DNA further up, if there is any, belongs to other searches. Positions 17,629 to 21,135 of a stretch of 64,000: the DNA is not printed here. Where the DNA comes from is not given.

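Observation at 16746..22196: One polypeptide carrying GPAT, a HAD phosphatase domain and LPAAT, in an apparent operon with an actinobacterial-looking gpsA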

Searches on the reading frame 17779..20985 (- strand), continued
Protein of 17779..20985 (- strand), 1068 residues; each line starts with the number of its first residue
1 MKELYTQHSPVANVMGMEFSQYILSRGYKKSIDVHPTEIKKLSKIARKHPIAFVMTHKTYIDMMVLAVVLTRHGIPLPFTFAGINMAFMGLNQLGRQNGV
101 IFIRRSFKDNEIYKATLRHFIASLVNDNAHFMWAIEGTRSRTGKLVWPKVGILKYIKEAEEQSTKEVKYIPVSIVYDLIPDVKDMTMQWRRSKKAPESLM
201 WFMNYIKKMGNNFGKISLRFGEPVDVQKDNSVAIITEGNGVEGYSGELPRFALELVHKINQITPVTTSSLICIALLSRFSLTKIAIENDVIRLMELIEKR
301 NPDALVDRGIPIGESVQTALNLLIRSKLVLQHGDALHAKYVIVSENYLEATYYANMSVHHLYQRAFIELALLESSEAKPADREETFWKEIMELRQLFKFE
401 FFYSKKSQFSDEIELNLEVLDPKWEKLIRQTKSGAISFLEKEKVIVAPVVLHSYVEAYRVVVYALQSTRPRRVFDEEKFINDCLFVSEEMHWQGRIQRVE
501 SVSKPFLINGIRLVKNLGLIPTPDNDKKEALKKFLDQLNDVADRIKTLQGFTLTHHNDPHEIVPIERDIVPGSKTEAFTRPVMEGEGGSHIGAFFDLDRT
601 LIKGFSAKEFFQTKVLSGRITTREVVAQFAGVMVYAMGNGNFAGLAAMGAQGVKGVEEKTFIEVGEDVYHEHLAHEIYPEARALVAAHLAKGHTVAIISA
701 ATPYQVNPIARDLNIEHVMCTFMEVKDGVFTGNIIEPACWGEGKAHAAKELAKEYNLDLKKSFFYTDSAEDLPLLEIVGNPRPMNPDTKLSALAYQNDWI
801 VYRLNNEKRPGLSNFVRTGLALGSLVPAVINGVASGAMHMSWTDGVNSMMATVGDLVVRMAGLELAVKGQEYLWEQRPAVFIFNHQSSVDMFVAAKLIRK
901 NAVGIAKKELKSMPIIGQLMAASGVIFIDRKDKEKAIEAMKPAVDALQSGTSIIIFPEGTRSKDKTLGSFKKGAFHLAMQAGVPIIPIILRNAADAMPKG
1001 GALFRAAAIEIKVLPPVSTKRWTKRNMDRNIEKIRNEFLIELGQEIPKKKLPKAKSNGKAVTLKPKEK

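Call 5: find_homologous_proteins(query=window:17779-20985:-, max_evalue=1e-10)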
Query window:17779-20985:- (1068 aa): 3747 proteins with E <= 1e-10 among 8000 candidates; the best 120 are listed.
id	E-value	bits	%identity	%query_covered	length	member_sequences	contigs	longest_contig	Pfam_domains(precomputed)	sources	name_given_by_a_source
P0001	0.0e+0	2411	100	100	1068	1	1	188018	PF27464.1,PF19277.5,PF00702.33,PF01553.27,PF12710.14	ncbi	-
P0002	0.0e+0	2314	96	100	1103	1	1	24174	PF27464.1,PF19277.5,PF00702.33,PF01553.27,PF12710.14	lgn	-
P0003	0.0e+0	2274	94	100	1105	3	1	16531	PF27464.1,PF19277.5,PF00702.33,PF01553.27,PF12710.14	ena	-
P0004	0.0e+0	2244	93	100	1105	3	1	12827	PF27464.1,PF19277.5,PF00702.33,PF01553.27,PF12710.14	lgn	-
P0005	0.0e+0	2161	89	100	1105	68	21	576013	PF27464.1,PF19277.5,PF00702.33,PF01553.27,PF12710.14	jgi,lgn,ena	jgi:putative phosphoserine phosphatase/1-acylglycerol-3-phosphate O-acyltransferase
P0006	0.0e+0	1983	81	100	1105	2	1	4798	PF27464.1,PF19277.5,PF01553.27,PF12710.14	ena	-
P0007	0.0e+0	1932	78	100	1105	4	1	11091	PF27464.1,PF19277.5,PF00702.33,PF01553.27,PF12710.14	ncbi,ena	-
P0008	0.0e+0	1875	76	100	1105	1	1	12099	PF27464.1,PF19277.5,PF00702.33,PF01553.27,PF12710.14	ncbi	ncbi:MAG: HAD-IB family hydrolase [Bacteroidota bacterium]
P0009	0.0e+0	1780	72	100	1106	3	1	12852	PF27464.1,PF19277.5,PF01553.27,PF12710.14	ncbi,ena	-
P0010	0.0e+0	1747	71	100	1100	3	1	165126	PF19277.5,PF00702.33,PF01553.27,PF12710.14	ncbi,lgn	-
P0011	0.0e+0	1740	71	99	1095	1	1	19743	PF19277.5,PF01553.27,PF12710.14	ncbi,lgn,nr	ncbi:MAG: hypothetical protein DHS20C18_52220 [Saprospiraceae bacterium]|nr:MAG: hypothetical protei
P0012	0.0e+0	1737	71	100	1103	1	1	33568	PF27464.1,PF19277.5,PF00702.33,PF01553.27,PF12710.14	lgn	-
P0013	0.0e+0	1732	70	100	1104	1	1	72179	PF27464.1,PF19277.5,PF01553.27,PF12710.14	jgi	jgi:putative phosphoserine phosphatase / 1-acylglycerol-3-phosphate O-acyltransferase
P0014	0.0e+0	1728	81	86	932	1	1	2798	PF27464.1,PF19277.5,PF00702.33,PF01553.27,PF12710.14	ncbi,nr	ncbi:MAG TPA: HAD-IB family hydrolase, partial [Phaeodactylibacter sp.]|nr:HAD-IB family hydrolase [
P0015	0.0e+0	1723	71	99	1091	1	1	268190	PF19277.5,PF01553.27,PF12710.14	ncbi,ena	-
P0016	0.0e+0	1715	71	98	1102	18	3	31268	PF19277.5,PF00702.33,PF01553.27,PF12710.14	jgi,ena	-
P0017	0.0e+0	1713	70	99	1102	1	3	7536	PF19277.5,PF01553.27,PF12710.14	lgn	-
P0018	0.0e+0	1709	70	99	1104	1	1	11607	PF27464.1,PF19277.5,PF00702.33,PF01553.27,PF12710.14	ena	-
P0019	0.0e+0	1708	70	99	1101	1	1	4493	PF19277.5,PF00702.33,PF01553.27,PF12710.14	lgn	-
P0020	0.0e+0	1708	70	99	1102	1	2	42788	PF19277.5,PF01553.27,PF12710.14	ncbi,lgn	ncbi:MAG: HAD-IB family hydrolase [Bacteroidota bacterium]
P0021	0.0e+0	1707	70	99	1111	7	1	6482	PF19277.5,PF00702.33,PF01553.27,PF12710.14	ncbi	-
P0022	0.0e+0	1707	69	100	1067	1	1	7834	PF19277.5,PF01553.27,PF12710.14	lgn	-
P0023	0.0e+0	1706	70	99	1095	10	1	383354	PF19277.5,PF00702.33,PF01553.27,PF12710.14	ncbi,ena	-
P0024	0.0e+0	1705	71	97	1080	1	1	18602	PF27464.1,PF19277.5,PF01553.27,PF12710.14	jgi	-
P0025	0.0e+0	1703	69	99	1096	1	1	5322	PF19277.5,PF01553.27,PF12710.14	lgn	-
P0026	0.0e+0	1698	69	99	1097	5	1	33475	PF19277.5,PF00702.33,PF01553.27,PF12710.14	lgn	-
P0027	0.0e+0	1695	71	98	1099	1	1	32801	PF19277.5,PF01553.27,PF12710.14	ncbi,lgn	-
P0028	0.0e+0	1692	71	98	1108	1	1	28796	PF19277.5,PF00702.33,PF01553.27,PF12710.14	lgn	-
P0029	0.0e+0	1692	69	99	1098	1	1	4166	PF19277.5,PF01553.27,PF12710.14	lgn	-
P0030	0.0e+0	1691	70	98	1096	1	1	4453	PF27464.1,PF19277.5,PF00702.33,PF01553.27,PF12710.14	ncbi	ncbi:MAG: HAD-IB family hydrolase [Bacteroidota bacterium]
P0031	0.0e+0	1679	70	98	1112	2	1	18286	PF27464.1,PF19277.5,PF01553.27,PF12710.14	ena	-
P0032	0.0e+0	1675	70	98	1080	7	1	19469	PF19277.5,PF00702.33,PF01553.27,PF12710.14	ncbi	ncbi:MAG: HAD-IB family hydrolase [Bacteroidota bacterium]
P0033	0.0e+0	1675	68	99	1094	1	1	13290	PF19277.5,PF00702.33,PF01553.27,PF12710.14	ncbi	-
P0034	0.0e+0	1675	69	99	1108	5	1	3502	PF27464.1,PF19277.5,PF00702.33,PF01553.27,PF12710.14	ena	-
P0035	0.0e+0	1674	70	98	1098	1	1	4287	PF19277.5,PF01553.27,PF12710.14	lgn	-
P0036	0.0e+0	1670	69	99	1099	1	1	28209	PF19277.5,PF00702.33,PF01553.27,PF12710.14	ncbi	ncbi:MAG: HAD-IB family hydrolase [Bacteroidota bacterium]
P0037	0.0e+0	1669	69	99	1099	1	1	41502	PF19277.5,PF00702.33,PF01553.27,PF12710.14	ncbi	ncbi:MAG: HAD-IB family hydrolase [Bacteroidota bacterium]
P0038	0.0e+0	1667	69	99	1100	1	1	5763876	PF19277.5,PF00702.33,PF01553.27,PF12710.14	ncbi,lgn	ncbi:MAG: HAD-IB family hydrolase [Saprospiraceae bacterium]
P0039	0.0e+0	1663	68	99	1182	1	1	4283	PF19277.5,PF00702.33,PF01553.27,PF12710.14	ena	-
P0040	0.0e+0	1662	68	98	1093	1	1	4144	PF19277.5,PF01553.27,PF12710.14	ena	-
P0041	0.0e+0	1662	68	99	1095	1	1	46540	PF19277.5,PF01553.27,PF12710.14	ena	-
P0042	0.0e+0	1661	67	98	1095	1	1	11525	PF27464.1,PF19277.5,PF00702.33,PF01553.27,PF12710.14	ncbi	ncbi:MAG: HAD-IB family hydrolase [Bacteroidota bacterium]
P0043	0.0e+0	1658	69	99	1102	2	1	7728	PF27464.1,PF19277.5,PF00702.33,PF01553.27,PF12710.14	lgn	-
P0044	0.0e+0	1656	68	98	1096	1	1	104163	PF19277.5,PF01553.27,PF12710.14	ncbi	-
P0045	0.0e+0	1653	68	100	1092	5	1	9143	PF19277.5,PF00702.33,PF01553.27,PF12710.14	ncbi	ncbi:MAG: HAD-IB family hydrolase [Bacteroidota bacterium]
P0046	0.0e+0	1641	67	99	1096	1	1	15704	PF19277.5,PF00702.33,PF01553.27,PF12710.14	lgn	-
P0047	0.0e+0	1634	68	98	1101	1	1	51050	PF27464.1,PF19277.5,PF01553.27,PF12710.14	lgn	-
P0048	0.0e+0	1619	67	98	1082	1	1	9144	PF27464.1,PF19277.5,PF00702.33,PF01553.27,PF12710.14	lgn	-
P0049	0.0e+0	1615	67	98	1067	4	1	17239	PF27464.1,PF19277.5,PF01553.27,PF12710.14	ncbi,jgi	ncbi:MAG: putative phosphoserine phosphatase/1-acylglycerol-3-phosphate O-acyltransferase [Saprospir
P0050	0.0e+0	1611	67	98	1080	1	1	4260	PF19277.5,PF00702.33,PF01553.27,PF12710.14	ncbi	-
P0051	0.0e+0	1608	66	99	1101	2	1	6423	PF27464.1,PF19277.5,PF00702.33,PF01553.27,PF12710.14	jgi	-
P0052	0.0e+0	1605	66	98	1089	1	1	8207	PF19277.5,PF00702.33,PF01553.27,PF12710.14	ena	-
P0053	0.0e+0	1605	66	98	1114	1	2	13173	PF27464.1,PF19277.5,PF00702.33,PF01553.27,PF12710.14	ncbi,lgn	-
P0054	0.0e+0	1604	67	98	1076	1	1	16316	PF19277.5,PF01553.27,PF12710.14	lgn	-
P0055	0.0e+0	1602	67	97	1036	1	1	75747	PF27464.1,PF19277.5,PF01553.27,PF12710.14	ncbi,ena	-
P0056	0.0e+0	1598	66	98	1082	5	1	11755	PF19277.5,PF00702.33,PF01553.27,PF12710.14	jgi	jgi:putative phosphoserine phosphatase/1-acylglycerol-3-phosphate O-acyltransferase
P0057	0.0e+0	1598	66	98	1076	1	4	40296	PF19277.5,PF00702.33,PF01553.27,PF12710.14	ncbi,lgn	-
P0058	0.0e+0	1598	66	98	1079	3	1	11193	PF27464.1,PF19277.5,PF01553.27,PF12710.14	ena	-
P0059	0.0e+0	1598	66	98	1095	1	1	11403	PF27464.1,PF19277.5,PF01553.27,PF12710.14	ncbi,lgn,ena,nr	ncbi:MAG TPA: HAD-IB family hydrolase [Bacteroidetes bacterium]|nr:HAD-IB family hydrolase [Bacteroi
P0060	0.0e+0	1594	65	99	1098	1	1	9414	PF19277.5,PF00702.33,PF01553.27,PF12710.14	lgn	-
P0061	0.0e+0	1593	66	98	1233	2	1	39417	PF27464.1,PF19277.5,PF01553.27,PF12710.14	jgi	-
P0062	0.0e+0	1592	67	98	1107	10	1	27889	PF27464.1,PF19277.5,PF00702.33,PF01553.27,PF12710.14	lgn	-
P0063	0.0e+0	1591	66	98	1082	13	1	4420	PF19277.5,PF00702.33,PF01553.27,PF12710.14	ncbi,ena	-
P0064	0.0e+0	1590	65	98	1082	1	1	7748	PF19277.5,PF00702.33,PF01553.27,PF12710.14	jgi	-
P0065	0.0e+0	1590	66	98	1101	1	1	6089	PF19277.5,PF01553.27,PF12710.14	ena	-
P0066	0.0e+0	1588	64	99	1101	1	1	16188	PF19277.5,PF01553.27,PF12710.14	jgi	jgi:putative phosphoserine phosphatase/1-acylglycerol-3-phosphate O-acyltransferase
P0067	0.0e+0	1586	66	98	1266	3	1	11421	PF19277.5,PF01553.27,PF12710.14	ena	-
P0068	0.0e+0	1584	66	98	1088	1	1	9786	PF27464.1,PF19277.5,PF00702.33,PF01553.27,PF12710.14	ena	-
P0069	0.0e+0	1581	65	98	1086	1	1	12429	PF19277.5,PF00702.33,PF01553.27,PF12710.14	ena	-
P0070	0.0e+0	1579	64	98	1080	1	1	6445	PF19277.5,PF01553.27,PF12710.14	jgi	-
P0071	0.0e+0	1579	65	98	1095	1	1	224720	PF19277.5,PF01553.27,PF12710.14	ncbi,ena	-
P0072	0.0e+0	1577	65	98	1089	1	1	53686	PF27464.1,PF19277.5,PF01553.27,PF12710.14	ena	-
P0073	0.0e+0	1576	66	98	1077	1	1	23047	PF19277.5,PF01553.27,PF12710.14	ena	-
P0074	0.0e+0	1576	65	98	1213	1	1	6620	PF27464.1,PF19277.5,PF01553.27,PF12710.14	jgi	-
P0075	0.0e+0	1575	66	98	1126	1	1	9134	PF19277.5,PF01553.27,PF12710.14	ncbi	-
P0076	0.0e+0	1574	65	98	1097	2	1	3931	PF27464.1,PF19277.5,PF01553.27,PF12710.14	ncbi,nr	ncbi:MAG: HAD-IB family hydrolase [Bacteroidetes bacterium]|nr:MAG: HAD-IB family hydrolase [Bactero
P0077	0.0e+0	1574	65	98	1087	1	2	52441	PF19277.5,PF00702.33,PF01553.27,PF12710.14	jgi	jgi:putative phosphoserine phosphatase / 1-acylglycerol-3-phosphate O-acyltransferase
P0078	0.0e+0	1570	65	98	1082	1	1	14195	PF19277.5,PF00702.33,PF01553.27,PF12710.14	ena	-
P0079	0.0e+0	1570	66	98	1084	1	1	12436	PF27464.1,PF19277.5,PF01553.27,PF12710.14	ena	-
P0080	0.0e+0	1569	65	98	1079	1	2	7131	PF19277.5,PF00702.33,PF01553.27,PF12710.14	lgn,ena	-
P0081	0.0e+0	1568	64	98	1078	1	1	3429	PF19277.5,PF00702.33,PF01553.27,PF12710.14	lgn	-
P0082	0.0e+0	1567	64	100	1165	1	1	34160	PF19277.5,PF01553.27,PF12710.14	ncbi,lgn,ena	-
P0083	0.0e+0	1566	65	98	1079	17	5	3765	PF19277.5,PF00702.33,PF01553.27,PF12710.14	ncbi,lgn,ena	-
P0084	0.0e+0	1564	64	98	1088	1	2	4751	PF27464.1,PF19277.5,PF00702.33,PF01553.27,PF12710.14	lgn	-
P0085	0.0e+0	1563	64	98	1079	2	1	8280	PF19277.5,PF01553.27,PF12710.14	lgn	-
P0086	0.0e+0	1563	64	98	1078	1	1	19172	PF19277.5,PF00702.33,PF01553.27,PF12710.14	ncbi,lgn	ncbi:MAG: HAD-IB family hydrolase [Bacteroidota bacterium]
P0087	0.0e+0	1563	65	98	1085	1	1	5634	PF19277.5,PF00702.33,PF01553.27,PF12710.14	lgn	-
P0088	0.0e+0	1562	64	98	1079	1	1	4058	PF19277.5,PF00702.33,PF01553.27,PF12710.14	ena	-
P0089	0.0e+0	1562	64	100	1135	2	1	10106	PF19277.5,PF00702.33,PF01553.27,PF12710.14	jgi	-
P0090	0.0e+0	1559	64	100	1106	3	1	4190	PF27464.1,PF19277.5,PF01553.27,PF12710.14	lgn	-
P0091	0.0e+0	1558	65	98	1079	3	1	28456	PF27464.1,PF19277.5,PF01553.27,PF12710.14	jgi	jgi:putative phosphoserine phosphatase/1-acylglycerol-3-phosphate O-acyltransferase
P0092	0.0e+0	1558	65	98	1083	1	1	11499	PF19277.5,PF00702.33,PF01553.27,PF12710.14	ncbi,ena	-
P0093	0.0e+0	1558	64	98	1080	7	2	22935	PF19277.5,PF01553.27,PF12710.14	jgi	-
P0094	0.0e+0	1557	65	98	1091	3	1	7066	PF19277.5,PF01553.27,PF12710.14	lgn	-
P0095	0.0e+0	1555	65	98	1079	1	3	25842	PF19277.5,PF00702.33,PF01553.27,PF12710.14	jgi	-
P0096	0.0e+0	1552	64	98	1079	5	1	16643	PF19277.5,PF00702.33,PF01553.27,PF12710.14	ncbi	-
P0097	0.0e+0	1548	64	98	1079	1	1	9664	PF19277.5,PF01553.27,PF12710.14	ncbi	ncbi:MAG: HAD-IB family hydrolase [Bacteroidota bacterium]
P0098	0.0e+0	1547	63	99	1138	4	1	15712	PF19277.5,PF00702.33,PF01553.27,PF12710.14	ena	-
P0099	0.0e+0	1544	64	98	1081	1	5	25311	PF19277.5,PF00702.33,PF01553.27,PF12710.14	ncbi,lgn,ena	-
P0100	0.0e+0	1544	64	99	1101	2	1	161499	PF19277.5,PF00702.33,PF01553.27,PF12710.14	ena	-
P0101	0.0e+0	1543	64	98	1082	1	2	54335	PF19277.5,PF00702.33,PF01553.27,PF12710.14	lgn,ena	-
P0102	0.0e+0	1543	64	98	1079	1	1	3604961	PF19277.5,PF00702.33,PF01553.27,PF12710.14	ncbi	ncbi:MAG: HAD-IB family hydrolase [Chitinophagales bacterium]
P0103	0.0e+0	1538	64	98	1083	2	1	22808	PF27464.1,PF19277.5,PF00702.33,PF01553.27,PF12710.14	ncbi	ncbi:MAG: HAD-IB family hydrolase [Bacteroidota bacterium]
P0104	0.0e+0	1538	63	98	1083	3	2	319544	PF19277.5,PF00702.33,PF01553.27,PF12710.14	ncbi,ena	ncbi:MAG: hypothetical protein Sapg2KO_04140 [Saprospiraceae bacterium]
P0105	0.0e+0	1537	64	98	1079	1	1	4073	PF19277.5,PF01553.27,PF12710.14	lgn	-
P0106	0.0e+0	1537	63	98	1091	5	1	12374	PF27464.1,PF19277.5,PF01553.27,PF12710.14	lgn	-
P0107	0.0e+0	1536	63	99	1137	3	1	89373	PF19277.5,PF00702.33,PF01553.27,PF12710.14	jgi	-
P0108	0.0e+0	1536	63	98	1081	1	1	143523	PF19277.5,PF00702.33,PF01553.27,PF12710.14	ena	-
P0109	0.0e+0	1536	63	98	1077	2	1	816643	PF19277.5,PF00702.33,PF01553.27,PF12710.14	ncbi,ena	-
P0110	0.0e+0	1534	64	98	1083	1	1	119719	PF19277.5,PF00702.33,PF01553.27,PF12710.14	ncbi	-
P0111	0.0e+0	1534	63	98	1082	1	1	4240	PF27464.1,PF19277.5,PF00702.33,PF01553.27,PF12710.14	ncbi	ncbi:MAG: HAD-IB family hydrolase [Bacteroidota bacterium]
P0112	0.0e+0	1533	64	98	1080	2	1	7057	PF19277.5,PF01553.27,PF12710.14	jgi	-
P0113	0.0e+0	1533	63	98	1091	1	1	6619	PF27464.1,PF19277.5,PF00702.33,PF01553.27,PF12710.14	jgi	jgi:putative phosphoserine phosphatase / 1-acylglycerol-3-phosphate O-acyltransferase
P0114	0.0e+0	1533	63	98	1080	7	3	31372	PF19277.5,PF01553.27,PF12710.14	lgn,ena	-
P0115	0.0e+0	1533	63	98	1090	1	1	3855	PF19277.5,PF00702.33,PF01553.27,PF12710.14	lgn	-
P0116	0.0e+0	1532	63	99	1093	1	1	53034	PF19277.5,PF01553.27,PF12710.14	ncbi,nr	ncbi:MAG: HAD-IB family hydrolase [Microscillaceae bacterium]|nr:HAD-IB family hydrolase [Microscill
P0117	0.0e+0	1531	64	98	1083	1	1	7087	PF19277.5,PF00702.33,PF01553.27,PF12710.14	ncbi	-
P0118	0.0e+0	1530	63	99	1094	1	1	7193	PF27464.1,PF19277.5,PF01553.27,PF12710.14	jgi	-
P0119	0.0e+0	1530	63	98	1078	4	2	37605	PF19277.5,PF00702.33,PF01553.27,PF12710.14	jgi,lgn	jgi:putative phosphoserine phosphatase/1-acylglycerol-3-phosphate O-acyltransferase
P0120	0.0e+0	1527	63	98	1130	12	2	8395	PF27464.1,PF19277.5,PF01553.27,PF12710.14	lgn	-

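Call 6: search_solved_structures(query=window:17779-20985:-, max_evalue=0.001)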
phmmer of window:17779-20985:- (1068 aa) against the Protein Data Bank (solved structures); distinct sequences matched with E-value up to 0.001: 11.
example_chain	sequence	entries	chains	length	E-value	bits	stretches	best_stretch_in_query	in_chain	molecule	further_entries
9vuq_E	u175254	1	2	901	2.7e-26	95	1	26-240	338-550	Glycerol-3-phosphate acyltransferase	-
5kym_A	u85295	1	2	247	7.5e-25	90.2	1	864-1034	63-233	1-acyl-sn-glycerol-3-phosphate acyltransferase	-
3fvv_A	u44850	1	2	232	1.5e-15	59.4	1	671-804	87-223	uncharacterized protein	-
8e4y_A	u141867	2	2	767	1.4e-13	52.9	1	30-227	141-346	Glycerol-3-phosphate acyltransferase 1, mitochondrial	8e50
5is2_A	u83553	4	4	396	6.3e-07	30.8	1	676-785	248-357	Phosphoserine phosphatase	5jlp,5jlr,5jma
3p96_A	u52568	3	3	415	6.8e-07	30.7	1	676-785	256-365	Phosphoserine phosphatase SerB | Phosphoserine phosphatase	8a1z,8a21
5t41_A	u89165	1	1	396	1.2e-06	29.9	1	676-785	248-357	Phosphoserine phosphatase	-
5it4_A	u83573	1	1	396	3.1e-06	28.6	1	676-784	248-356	Phosphoserine phosphatase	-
5jjb_A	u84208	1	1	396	5.7e-06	27.7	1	676-783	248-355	Phosphoserine phosphatase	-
5it0_A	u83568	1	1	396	1.4e-05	26.4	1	676-781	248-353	Phosphoserine phosphatase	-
3n28_A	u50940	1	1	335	0.00021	22.5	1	677-780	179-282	Phosphoserine phosphatase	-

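Call 20: find_encoding_contigs(protein=P0001, flank=10000, max_places=3)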
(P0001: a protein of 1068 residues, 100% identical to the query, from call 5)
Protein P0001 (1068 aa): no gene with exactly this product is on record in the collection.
